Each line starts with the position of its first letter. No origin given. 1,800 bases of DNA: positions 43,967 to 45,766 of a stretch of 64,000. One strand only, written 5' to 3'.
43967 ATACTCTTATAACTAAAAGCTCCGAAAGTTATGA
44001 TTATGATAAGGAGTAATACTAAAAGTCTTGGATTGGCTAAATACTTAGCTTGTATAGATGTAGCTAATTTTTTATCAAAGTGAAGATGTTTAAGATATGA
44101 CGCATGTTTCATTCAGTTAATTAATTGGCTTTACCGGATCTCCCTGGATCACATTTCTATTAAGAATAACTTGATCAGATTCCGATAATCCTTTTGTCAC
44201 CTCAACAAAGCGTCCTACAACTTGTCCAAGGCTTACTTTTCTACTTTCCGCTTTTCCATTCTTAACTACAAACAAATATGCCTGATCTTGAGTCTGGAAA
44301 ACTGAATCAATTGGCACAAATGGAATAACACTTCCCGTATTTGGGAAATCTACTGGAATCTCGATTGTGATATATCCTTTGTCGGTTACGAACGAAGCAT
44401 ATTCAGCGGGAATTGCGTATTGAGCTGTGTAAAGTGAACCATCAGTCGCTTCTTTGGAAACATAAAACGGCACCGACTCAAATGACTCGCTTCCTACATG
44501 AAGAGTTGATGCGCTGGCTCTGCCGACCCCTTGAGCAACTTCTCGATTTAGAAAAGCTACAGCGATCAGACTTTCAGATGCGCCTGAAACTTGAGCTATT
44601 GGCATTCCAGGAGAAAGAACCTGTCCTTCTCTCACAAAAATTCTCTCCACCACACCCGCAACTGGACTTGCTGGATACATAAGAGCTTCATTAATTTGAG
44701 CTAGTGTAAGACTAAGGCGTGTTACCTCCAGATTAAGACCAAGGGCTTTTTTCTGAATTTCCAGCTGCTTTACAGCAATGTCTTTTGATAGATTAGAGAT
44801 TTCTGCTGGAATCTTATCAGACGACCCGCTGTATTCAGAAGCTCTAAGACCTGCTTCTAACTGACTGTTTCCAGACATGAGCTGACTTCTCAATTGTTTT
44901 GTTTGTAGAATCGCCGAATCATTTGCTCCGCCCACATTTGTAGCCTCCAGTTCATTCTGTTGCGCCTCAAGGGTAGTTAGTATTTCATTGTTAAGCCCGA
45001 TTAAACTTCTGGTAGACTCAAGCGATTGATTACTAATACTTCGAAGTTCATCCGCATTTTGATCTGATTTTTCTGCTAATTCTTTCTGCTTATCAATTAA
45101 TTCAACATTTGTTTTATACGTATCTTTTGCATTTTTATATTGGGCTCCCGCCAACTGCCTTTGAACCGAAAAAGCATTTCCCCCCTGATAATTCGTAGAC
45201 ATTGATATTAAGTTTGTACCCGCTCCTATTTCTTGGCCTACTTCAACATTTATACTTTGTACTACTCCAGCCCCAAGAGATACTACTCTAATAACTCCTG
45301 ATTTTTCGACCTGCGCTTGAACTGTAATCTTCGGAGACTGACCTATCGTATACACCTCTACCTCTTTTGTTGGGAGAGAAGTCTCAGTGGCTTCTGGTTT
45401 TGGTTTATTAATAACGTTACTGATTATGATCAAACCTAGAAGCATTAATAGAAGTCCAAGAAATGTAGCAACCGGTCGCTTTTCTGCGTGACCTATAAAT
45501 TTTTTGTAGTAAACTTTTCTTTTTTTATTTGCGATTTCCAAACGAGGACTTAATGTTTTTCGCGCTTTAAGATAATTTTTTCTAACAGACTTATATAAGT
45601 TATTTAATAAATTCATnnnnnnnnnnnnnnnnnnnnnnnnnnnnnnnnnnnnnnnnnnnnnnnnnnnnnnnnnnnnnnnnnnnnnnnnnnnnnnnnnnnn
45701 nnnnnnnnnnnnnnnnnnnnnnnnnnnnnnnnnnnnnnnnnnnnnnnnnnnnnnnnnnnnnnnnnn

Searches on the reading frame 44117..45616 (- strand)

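Call 16: search_protein_families(library=pfam, proteins=[window:44117-45616:-])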
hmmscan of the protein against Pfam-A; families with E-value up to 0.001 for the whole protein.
window:44117-45616:- (499 aa): 3 families
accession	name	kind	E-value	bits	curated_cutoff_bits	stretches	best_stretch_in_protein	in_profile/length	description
PF13437.12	HlyD_3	-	1.2e-07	32.8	22.2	1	317-386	4-73/106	HlyD family secretion protein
PF00364.28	Biotin_lipoyl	-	4.4e-06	26.9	22.1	0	317-342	47-72/73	Biotin-requiring enzyme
PF13533.13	Biotin_lipoyl_2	-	0.00077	19.7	29.8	0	316-337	4-25/32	Biotin-lipoyl like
